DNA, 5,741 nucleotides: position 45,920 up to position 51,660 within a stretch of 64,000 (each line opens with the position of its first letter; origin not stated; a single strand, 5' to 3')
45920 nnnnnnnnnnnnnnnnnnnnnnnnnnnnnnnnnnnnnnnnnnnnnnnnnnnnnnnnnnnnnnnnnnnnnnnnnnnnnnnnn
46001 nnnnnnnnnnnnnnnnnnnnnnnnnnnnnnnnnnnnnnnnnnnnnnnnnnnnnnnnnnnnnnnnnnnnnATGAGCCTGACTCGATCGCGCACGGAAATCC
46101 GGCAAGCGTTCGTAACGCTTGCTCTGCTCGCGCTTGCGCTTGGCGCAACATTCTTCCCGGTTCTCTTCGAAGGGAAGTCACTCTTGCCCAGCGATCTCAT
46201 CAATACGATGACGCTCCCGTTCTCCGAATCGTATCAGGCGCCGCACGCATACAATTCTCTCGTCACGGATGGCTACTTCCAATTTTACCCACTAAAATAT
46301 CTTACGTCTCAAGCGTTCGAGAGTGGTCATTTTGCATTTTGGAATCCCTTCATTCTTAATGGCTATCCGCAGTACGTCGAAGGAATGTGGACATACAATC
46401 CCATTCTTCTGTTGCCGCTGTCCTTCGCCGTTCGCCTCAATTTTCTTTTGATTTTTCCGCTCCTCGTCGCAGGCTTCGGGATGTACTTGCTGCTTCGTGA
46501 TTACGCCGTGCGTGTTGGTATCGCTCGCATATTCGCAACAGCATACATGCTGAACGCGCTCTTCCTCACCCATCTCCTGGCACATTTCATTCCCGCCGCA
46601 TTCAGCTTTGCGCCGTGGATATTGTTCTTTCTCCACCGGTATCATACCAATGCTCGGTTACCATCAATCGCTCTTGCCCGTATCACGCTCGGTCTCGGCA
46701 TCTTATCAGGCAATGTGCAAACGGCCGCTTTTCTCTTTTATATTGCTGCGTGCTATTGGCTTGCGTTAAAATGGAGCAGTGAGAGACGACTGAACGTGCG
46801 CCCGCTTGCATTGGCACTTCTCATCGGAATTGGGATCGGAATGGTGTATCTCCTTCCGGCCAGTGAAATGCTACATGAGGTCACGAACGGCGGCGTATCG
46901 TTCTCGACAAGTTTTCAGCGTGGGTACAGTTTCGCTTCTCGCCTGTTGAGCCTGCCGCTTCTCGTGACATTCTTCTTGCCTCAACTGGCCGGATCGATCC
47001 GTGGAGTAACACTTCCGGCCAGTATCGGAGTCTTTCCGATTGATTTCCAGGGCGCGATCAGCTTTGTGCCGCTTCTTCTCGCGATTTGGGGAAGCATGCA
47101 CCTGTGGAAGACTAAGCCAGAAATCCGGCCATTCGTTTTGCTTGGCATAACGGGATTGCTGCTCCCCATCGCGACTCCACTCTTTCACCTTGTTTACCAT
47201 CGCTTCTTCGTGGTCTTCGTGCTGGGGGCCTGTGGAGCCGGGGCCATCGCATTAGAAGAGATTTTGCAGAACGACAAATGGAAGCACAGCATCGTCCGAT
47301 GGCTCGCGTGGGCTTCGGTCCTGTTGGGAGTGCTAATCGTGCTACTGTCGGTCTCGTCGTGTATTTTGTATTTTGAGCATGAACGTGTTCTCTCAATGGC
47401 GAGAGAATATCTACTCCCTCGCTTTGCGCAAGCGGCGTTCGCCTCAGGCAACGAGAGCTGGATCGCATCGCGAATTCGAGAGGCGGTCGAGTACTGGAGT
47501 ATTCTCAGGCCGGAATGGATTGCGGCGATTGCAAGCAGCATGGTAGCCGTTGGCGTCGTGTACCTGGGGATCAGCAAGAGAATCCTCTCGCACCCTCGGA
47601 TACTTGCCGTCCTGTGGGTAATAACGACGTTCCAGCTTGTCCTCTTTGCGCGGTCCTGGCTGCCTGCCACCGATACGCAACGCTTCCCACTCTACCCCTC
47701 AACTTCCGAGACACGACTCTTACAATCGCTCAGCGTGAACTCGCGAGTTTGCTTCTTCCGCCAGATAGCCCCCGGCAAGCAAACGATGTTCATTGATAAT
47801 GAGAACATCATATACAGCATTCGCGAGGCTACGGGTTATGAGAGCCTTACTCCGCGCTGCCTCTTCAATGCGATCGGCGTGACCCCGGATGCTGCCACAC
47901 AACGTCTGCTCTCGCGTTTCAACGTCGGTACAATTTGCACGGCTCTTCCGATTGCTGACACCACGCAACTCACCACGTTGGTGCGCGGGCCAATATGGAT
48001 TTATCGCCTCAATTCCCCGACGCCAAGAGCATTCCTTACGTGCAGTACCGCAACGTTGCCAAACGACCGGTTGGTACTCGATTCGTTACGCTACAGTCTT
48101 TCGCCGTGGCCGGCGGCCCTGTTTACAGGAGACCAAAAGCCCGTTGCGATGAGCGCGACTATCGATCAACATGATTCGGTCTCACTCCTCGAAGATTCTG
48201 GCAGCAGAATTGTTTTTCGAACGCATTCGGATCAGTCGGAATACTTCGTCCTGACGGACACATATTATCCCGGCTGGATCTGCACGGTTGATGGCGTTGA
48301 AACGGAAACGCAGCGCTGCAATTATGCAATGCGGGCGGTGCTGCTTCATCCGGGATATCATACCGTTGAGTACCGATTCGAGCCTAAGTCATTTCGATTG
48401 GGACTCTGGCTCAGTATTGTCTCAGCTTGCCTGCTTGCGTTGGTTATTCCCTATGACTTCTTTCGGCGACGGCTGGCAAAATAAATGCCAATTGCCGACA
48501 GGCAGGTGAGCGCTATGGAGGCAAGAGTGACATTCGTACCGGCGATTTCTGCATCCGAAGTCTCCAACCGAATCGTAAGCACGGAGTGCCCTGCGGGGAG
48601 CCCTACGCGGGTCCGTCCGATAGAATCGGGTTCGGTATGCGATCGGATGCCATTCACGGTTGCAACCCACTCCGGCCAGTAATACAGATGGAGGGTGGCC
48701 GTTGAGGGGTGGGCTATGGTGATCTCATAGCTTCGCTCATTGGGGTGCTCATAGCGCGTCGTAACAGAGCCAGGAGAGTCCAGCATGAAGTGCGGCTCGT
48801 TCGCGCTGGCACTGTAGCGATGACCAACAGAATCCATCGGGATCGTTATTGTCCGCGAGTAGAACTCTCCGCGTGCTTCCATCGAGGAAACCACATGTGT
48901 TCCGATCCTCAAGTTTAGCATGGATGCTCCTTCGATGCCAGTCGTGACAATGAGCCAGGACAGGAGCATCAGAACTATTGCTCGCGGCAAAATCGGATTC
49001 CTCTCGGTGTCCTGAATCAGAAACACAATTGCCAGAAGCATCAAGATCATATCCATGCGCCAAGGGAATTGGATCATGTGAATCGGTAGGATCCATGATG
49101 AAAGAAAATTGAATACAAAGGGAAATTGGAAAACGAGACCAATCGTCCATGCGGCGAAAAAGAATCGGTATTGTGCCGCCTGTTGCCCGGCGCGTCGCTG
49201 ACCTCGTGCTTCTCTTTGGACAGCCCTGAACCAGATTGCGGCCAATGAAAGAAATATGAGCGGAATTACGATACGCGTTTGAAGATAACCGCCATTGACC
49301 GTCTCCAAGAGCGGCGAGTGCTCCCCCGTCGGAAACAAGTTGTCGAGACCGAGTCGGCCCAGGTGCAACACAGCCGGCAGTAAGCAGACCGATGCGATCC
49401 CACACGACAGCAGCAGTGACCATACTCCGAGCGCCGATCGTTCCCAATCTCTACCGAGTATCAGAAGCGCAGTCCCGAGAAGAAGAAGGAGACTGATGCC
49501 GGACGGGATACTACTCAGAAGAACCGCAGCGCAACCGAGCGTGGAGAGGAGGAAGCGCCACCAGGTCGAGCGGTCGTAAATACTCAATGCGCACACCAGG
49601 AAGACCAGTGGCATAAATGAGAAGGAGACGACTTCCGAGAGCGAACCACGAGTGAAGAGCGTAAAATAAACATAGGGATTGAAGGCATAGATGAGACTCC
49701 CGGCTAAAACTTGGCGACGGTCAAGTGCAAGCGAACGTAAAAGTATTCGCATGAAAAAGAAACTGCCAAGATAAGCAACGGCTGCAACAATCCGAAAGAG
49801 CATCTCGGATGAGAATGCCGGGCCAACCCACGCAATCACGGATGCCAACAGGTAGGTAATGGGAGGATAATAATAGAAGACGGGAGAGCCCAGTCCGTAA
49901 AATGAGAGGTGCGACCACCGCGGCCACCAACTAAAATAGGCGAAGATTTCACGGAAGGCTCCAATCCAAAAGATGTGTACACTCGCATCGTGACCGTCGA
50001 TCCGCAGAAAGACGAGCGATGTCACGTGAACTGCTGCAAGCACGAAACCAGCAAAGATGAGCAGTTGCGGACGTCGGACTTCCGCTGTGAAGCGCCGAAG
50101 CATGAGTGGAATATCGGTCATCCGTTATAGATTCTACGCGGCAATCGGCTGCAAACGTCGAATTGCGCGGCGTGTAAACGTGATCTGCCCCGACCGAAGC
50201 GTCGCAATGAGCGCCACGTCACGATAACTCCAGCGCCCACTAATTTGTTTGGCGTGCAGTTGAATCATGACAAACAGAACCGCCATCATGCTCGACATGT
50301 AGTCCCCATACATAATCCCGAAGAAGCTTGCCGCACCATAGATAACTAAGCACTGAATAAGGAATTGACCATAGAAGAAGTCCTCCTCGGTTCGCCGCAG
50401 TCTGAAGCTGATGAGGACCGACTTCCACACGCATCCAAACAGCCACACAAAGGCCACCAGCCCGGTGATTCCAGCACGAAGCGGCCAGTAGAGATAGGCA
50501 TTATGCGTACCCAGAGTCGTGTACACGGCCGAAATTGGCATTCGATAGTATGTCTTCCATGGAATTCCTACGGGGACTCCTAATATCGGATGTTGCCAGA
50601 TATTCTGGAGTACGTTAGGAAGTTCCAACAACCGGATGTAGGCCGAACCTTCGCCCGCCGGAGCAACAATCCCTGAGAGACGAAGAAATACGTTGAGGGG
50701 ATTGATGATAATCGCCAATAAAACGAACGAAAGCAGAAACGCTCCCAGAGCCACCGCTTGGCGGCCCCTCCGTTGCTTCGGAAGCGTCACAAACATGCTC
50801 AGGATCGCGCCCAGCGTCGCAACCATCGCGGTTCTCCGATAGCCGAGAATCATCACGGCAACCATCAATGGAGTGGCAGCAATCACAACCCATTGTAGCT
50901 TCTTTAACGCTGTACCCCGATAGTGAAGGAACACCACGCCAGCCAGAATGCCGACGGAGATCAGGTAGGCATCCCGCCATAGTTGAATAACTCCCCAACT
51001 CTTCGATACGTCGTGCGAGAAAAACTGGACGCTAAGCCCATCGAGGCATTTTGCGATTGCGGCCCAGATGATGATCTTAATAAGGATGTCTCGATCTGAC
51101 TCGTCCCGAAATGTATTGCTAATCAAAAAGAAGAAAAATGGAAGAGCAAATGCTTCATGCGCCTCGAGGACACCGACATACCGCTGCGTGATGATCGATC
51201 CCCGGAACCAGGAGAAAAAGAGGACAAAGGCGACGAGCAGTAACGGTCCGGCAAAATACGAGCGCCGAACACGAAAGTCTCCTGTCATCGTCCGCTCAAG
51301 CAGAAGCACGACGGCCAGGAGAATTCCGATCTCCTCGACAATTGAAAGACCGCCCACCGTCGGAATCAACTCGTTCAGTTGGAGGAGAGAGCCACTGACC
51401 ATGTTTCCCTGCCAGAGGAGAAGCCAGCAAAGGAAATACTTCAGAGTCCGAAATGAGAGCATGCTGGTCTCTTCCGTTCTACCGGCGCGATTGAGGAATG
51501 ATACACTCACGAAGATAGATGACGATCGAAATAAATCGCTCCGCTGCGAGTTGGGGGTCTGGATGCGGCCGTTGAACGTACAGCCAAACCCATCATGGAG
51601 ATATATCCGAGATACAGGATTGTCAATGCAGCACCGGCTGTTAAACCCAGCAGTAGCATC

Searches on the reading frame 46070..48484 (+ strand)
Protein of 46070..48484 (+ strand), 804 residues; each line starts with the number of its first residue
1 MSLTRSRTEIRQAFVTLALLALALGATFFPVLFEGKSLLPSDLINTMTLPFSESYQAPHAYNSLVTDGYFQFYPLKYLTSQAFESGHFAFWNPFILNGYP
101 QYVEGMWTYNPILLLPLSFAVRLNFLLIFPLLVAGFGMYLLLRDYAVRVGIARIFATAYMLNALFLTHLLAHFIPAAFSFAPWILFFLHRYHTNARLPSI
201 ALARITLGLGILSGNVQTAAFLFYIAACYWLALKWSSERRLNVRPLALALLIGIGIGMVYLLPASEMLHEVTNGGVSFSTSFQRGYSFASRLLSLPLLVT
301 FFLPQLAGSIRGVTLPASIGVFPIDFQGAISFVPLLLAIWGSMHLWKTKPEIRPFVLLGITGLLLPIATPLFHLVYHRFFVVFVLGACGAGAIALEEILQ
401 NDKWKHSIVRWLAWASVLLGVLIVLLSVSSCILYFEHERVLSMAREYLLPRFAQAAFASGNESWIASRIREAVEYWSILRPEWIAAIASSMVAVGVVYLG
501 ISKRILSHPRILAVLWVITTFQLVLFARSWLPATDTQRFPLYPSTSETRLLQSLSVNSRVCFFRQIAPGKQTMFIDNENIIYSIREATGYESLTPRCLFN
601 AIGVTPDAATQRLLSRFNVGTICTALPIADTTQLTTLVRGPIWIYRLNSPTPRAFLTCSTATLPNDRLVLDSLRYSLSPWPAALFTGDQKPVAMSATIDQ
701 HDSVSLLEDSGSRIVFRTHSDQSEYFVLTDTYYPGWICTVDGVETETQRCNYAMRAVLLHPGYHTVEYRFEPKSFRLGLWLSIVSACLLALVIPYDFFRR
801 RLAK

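Call 81: search_protein_families(library=pfam, proteins=[window:46070-48484:+], max_evalue=0.00001)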
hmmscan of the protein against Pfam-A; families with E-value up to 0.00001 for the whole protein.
window:46070-48484:+ (804 aa): 1 family
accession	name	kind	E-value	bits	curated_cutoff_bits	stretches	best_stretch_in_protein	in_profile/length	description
PF09586.16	YfhO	-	8.6e-08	31.5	28.5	1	689-782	741-835/835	Bacterial membrane protein YfhO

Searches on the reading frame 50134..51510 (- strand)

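Call 81: search_protein_families(library=pfam, proteins=[window:50134-51510:-], max_evalue=0.00001)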
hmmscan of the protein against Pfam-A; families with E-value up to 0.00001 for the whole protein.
window:50134-51510:- (458 aa): 1 family
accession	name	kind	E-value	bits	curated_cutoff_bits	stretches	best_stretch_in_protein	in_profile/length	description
PF04932.20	Wzy_C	-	7.9e-11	42.4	31.7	1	215-355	5-149/149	O-Antigen ligase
